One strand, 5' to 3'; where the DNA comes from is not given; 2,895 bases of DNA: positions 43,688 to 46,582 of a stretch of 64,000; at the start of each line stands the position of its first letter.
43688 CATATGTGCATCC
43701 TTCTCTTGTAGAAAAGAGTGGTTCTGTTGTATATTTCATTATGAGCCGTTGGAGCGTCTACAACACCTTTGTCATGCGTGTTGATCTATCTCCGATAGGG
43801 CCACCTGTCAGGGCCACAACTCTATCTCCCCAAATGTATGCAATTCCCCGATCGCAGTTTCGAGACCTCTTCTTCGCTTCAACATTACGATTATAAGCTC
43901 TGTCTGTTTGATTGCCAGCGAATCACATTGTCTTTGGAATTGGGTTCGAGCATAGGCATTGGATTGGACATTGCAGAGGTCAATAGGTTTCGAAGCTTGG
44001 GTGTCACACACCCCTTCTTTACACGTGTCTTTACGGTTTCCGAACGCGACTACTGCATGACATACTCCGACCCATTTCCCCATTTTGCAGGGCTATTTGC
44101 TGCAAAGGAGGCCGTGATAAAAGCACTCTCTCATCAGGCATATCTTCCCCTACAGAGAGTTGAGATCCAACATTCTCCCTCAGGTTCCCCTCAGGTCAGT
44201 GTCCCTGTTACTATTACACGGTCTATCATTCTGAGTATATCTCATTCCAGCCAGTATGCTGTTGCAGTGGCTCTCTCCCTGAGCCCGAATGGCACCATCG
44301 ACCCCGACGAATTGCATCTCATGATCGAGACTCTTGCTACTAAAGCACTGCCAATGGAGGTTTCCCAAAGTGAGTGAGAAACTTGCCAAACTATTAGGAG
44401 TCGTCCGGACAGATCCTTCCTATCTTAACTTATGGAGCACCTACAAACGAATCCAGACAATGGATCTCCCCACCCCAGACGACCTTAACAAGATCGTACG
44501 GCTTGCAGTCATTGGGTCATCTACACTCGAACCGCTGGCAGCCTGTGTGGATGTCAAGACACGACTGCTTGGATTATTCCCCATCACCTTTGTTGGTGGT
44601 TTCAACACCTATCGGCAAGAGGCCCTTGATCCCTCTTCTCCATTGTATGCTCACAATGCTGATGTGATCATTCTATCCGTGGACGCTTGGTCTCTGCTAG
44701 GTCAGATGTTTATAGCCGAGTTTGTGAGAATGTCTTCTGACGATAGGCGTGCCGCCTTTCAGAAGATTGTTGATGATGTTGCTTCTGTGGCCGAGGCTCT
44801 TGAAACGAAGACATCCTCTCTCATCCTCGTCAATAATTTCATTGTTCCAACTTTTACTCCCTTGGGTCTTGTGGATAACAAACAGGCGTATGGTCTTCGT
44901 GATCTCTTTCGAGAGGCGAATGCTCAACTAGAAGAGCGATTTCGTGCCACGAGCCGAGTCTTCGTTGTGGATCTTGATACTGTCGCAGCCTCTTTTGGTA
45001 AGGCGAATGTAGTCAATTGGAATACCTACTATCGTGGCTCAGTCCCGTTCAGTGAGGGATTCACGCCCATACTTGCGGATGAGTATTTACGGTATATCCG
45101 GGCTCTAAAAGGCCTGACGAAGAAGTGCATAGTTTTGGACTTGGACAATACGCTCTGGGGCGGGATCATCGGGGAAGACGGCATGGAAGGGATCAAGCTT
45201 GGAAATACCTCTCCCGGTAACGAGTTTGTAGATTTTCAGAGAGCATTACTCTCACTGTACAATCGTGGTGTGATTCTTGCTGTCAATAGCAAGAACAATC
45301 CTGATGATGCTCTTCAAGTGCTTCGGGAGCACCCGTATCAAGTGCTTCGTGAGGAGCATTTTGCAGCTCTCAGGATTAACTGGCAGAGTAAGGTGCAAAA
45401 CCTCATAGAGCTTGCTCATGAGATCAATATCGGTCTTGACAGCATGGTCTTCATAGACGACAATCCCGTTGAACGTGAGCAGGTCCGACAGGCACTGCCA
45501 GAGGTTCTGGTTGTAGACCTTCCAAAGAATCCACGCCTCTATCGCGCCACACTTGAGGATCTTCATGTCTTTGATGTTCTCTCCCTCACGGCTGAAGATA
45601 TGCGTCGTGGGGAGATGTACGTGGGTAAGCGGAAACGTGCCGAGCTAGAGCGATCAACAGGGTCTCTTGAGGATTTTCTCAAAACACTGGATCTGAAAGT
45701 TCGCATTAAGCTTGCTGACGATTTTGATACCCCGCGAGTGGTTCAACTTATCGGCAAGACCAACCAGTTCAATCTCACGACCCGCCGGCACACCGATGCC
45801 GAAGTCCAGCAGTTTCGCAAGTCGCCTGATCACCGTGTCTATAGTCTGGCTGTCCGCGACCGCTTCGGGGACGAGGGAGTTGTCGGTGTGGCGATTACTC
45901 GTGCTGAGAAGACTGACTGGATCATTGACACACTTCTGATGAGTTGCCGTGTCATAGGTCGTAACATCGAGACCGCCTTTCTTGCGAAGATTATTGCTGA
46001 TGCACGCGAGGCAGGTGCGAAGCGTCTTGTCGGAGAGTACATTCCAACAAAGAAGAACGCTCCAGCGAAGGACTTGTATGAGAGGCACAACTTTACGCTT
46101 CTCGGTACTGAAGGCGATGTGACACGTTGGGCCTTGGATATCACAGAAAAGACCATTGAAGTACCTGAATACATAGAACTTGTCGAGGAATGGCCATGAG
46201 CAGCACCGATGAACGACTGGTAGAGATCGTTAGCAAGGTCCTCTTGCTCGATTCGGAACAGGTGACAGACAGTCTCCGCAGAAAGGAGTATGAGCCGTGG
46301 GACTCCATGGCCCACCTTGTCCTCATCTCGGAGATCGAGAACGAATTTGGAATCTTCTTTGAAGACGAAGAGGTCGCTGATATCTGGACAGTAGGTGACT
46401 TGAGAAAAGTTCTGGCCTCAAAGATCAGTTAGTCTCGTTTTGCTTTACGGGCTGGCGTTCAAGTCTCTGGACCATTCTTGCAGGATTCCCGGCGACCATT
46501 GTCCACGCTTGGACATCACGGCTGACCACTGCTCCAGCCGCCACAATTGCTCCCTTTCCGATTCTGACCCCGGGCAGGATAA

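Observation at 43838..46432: Bacterial-type AcpS + FkbH-like loader + acyl carrier protein cassette in an archaeal context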

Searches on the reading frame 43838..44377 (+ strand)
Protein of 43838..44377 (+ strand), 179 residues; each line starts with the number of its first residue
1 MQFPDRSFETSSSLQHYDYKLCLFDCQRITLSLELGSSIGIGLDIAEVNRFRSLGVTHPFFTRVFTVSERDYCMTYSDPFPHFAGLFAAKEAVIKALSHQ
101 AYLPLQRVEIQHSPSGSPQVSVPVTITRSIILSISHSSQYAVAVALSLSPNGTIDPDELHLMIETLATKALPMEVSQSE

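Call 3: search_protein_families(library=pfam, proteins=[window:43838-44377:+], max_evalue=0.01)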
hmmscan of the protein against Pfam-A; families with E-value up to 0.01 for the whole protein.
window:43838-44377:+ (179 aa): 1 family
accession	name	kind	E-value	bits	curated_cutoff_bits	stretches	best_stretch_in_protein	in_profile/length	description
PF01648.25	ACPS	-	3.2e-17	63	25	1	40-145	1-111/111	4'-phosphopantetheinyl transferase superfamily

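Call 4: search_protein_families(library=ncbifam, proteins=[window:43838-44377:+], max_evalue=0.01)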
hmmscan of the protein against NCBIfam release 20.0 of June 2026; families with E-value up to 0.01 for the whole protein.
window:43838-44377:+ (179 aa): 13 families
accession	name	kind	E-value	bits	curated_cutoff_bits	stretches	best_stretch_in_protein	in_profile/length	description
TIGR00556.1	pantethn_trn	domain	4.4e-17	62.4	45.35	1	39-145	3-123/128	phosphopantetheine--protein transferase domain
NF000832.0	PRK00070.3-2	equivalog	3.3e-14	53.2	107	1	39-145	3-112/116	holo-ACP synthase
TIGR00516.1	acpS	equivalog_domain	8e-13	48.8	59.8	1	39-145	3-118/125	holo-ACP synthase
NF011250.0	PRK14656.1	equivalog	3.4e-12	46.6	175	1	39-144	3-120/126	holo-[acyl-carrier-protein] synthase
NF011254.0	PRK14660.1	equivalog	3.9e-12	46.3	195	1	39-144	3-120/125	holo-[acyl-carrier-protein] synthase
NF000831.0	PRK00070.3-1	equivalog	1.5e-11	44.3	124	1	39-146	4-126/130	holo-ACP synthase AcpS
NF011253.0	PRK14659.1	equivalog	4.6e-11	43.4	156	1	39-144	3-116/123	holo-[acyl-carrier-protein] synthase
NF011256.0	PRK14662.1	equivalog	3.3e-10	40.4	150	1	39-101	3-67/123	4'-phosphopantetheinyl transferase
NF011251.0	PRK14657.1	equivalog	4.3e-10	39.7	165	1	39-144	3-118/123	holo-[acyl-carrier-protein] synthase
NF011257.0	PRK14663.1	equivalog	5.5e-09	36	186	1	41-146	3-116/123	holo-[acyl-carrier-protein] synthase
NF000835.0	PRK00070.4-1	equivalog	4.6e-07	30.1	128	1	39-147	3-111/115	holo-ACP synthase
NF011252.0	PRK14658.1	equivalog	0.00068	19.7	149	1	42-148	6-110/115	holo-ACP synthase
NF011255.0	PRK14661.1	equivalog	0.0019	18.1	209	1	39-145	3-105/169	holo-[acyl-carrier-protein] synthase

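Call 24: search_solved_structures(query=window:43934-44374:+, max_evalue=0.01, show_alignments=2)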
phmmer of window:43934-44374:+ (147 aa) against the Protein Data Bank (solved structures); distinct sequences matched with E-value up to 0.01: 29.
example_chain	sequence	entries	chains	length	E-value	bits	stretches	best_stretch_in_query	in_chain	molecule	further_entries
1f7t_A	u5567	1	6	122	4.3e-10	43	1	5-112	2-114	HOLO-(ACYL CARRIER PROTEIN) SYNTHASE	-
1f80_A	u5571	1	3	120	6.1e-10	42.5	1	7-112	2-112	HOLO-(ACYL CARRIER PROTEIN) SYNTHASE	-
1f7l_A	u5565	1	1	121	7.8e-10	42.2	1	7-112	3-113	HOLO-(ACYL CARRIER PROTEIN) SYNTHASE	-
3hyk_A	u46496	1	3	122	5.3e-09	39.5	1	7-114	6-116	Holo-[acyl-carrier-protein] synthase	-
6u5w_A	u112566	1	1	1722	1.2e-06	31.9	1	5-115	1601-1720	Fatty acid synthase subunit alpha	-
6u5v_A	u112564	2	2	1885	1.3e-06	31.7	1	5-115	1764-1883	Fatty acid synthase subunit alpha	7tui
9d47_C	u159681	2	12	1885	1.4e-06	31.7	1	5-115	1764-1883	Fatty acid synthase subunit alpha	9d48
1fte_A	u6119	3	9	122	2.3e-06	30.9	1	7-113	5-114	ACYL CARRIER PROTEIN SYNTHASE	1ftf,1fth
2was_B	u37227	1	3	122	3.5e-06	30.3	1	8-116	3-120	3-OXOACYL-[ACYL-CARRIER-PROTEIN] SYNTHASE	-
4v58_A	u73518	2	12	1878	3.9e-06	30.2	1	9-115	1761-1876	FATTY ACID SYNTHASE ALPHA SUBUNITS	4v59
2was_A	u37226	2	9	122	6.6e-06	29.5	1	8-115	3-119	3-OXOACYL-[ACYL-CARRIER-PROTEIN] SYNTHASE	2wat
2wdy_A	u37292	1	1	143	1.1e-05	28.7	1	5-102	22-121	HOLO-[ACYL-CARRIER-PROTEIN] SYNTHASE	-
7bc4_A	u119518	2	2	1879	1.2e-05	28.6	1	7-115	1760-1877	Fatty acid synthase subunit alpha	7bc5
2jbz_A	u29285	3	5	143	1.5e-05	28.3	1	5-98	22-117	HOLO-[ACYL-CARRIER-PROTEIN] SYNTHASE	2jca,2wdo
2wds_A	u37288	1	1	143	1.8e-05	28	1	5-98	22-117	HOLO-[ACYL-CARRIER-PROTEIN] SYNTHASE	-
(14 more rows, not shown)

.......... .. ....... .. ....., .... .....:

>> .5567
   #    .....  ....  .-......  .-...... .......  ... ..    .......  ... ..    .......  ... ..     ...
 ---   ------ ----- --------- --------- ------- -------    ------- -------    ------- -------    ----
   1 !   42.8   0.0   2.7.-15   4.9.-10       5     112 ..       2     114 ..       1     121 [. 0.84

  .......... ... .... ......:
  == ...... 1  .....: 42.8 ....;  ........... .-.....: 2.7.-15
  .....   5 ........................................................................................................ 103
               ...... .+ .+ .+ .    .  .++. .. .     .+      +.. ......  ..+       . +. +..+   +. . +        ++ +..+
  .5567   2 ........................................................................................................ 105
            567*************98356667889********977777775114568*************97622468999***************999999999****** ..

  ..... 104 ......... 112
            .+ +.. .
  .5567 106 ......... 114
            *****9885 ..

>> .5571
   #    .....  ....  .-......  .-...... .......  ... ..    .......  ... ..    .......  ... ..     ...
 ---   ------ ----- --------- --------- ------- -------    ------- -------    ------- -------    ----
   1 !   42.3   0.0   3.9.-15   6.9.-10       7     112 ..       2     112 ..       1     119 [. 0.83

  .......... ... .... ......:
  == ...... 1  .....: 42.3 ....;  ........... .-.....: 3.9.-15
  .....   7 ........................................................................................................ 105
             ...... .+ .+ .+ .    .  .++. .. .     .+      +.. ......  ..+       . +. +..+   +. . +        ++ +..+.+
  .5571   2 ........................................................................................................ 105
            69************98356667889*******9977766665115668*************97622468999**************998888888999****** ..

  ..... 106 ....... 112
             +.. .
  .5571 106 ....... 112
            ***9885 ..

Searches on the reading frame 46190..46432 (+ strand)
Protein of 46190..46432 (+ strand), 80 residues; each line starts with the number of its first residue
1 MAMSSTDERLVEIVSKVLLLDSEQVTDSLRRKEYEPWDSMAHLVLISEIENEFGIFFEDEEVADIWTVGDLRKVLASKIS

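Call 3: search_protein_families(library=pfam, proteins=[window:46190-46432:+], max_evalue=0.01)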
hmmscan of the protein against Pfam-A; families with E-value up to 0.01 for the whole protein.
window:46190-46432:+ (80 aa): 1 family
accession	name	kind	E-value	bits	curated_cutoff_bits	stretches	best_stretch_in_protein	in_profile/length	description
PF00550.31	PP-binding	-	0.00044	20.9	20.8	1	8-71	1-63/67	Phosphopantetheine attachment site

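Call 4: search_protein_families(library=ncbifam, proteins=[window:46190-46432:+], max_evalue=0.01)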
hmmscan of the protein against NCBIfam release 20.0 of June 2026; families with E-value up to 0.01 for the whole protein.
window:46190-46432:+ (80 aa): 8 families
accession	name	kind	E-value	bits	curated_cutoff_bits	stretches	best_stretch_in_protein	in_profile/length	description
NF002148.0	PRK00982.1-2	subfamily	3.7e-08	33.1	71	1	4-78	3-77/79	acyl carrier protein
NF002150.0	PRK00982.1-4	subfamily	3.1e-07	30.5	66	1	10-73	10-73/80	acyl carrier protein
NF002151.0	PRK00982.1-5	equivalog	1.8e-06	27.9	92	1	3-74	1-72/78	acyl carrier protein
NF004533.0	PRK05883.1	equivalog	2e-06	27.6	72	1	4-79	22-97/100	acyl carrier protein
TIGR00517.1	acyl_carrier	equivalog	5.6e-06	26.1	70.45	1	4-73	2-71/77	acyl carrier protein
NF009104.0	PRK12449.1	equivalog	3.5e-05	23.7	70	1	7-78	7-78/80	acyl carrier protein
NF002147.0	PRK00982.1-1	equivalog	0.00025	20.8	84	1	9-72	11-74/83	acyl carrier protein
NF002149.0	PRK00982.1-3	equivalog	0.00039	20.3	106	1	3-68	1-66/78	acyl carrier protein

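Call 23: search_solved_structures(query=window:46196-46429:+, max_evalue=1, show_alignments=3)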
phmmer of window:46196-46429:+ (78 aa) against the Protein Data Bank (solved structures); distinct sequences matched with E-value up to 1: 60.
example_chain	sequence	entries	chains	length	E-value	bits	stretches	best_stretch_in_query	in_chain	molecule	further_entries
2ehs_A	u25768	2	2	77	1.2e-06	31.9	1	4-77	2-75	Acyl carrier protein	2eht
2n50_A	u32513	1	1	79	9.4e-06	29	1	6-69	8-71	Acyl carrier protein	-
6lvt_A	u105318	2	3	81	4.3e-05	26.9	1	7-76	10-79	Acyl carrier protein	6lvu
2n57_A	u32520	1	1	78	5e-05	26.7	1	1-73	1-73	Acyl carrier protein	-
4dxe_H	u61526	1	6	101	5.3e-05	26.6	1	7-73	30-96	Acyl carrier protein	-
2lol_A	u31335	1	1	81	0.00042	23.8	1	4-74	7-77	Acyl carrier protein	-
1x3o_A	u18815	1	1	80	0.00078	22.9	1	6-77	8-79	acyl carrier protein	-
2lml_A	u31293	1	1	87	0.00085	22.8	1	7-77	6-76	Putative acyl carrier protein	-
2x2b_A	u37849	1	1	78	0.0021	21.6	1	1-70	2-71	ACYL CARRIER PROTEIN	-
8jfn_B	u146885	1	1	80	0.0022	21.5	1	8-73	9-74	Acyl carrier protein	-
8jfg_G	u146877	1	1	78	0.0022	21.5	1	8-73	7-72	Acyl carrier protein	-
8jfi_G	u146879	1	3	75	0.0025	21.3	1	9-73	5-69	Acyl carrier protein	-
8jfh_E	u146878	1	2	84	0.0026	21.3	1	7-73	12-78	Acyl carrier protein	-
4zjb_G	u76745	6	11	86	0.0027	21.2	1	7-73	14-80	Acyl carrier protein | Acyl carrier protein,Acyl carrier protein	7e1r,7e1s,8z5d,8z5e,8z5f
5h9g_A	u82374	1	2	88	0.003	21.1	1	7-73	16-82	Acyl carrier protein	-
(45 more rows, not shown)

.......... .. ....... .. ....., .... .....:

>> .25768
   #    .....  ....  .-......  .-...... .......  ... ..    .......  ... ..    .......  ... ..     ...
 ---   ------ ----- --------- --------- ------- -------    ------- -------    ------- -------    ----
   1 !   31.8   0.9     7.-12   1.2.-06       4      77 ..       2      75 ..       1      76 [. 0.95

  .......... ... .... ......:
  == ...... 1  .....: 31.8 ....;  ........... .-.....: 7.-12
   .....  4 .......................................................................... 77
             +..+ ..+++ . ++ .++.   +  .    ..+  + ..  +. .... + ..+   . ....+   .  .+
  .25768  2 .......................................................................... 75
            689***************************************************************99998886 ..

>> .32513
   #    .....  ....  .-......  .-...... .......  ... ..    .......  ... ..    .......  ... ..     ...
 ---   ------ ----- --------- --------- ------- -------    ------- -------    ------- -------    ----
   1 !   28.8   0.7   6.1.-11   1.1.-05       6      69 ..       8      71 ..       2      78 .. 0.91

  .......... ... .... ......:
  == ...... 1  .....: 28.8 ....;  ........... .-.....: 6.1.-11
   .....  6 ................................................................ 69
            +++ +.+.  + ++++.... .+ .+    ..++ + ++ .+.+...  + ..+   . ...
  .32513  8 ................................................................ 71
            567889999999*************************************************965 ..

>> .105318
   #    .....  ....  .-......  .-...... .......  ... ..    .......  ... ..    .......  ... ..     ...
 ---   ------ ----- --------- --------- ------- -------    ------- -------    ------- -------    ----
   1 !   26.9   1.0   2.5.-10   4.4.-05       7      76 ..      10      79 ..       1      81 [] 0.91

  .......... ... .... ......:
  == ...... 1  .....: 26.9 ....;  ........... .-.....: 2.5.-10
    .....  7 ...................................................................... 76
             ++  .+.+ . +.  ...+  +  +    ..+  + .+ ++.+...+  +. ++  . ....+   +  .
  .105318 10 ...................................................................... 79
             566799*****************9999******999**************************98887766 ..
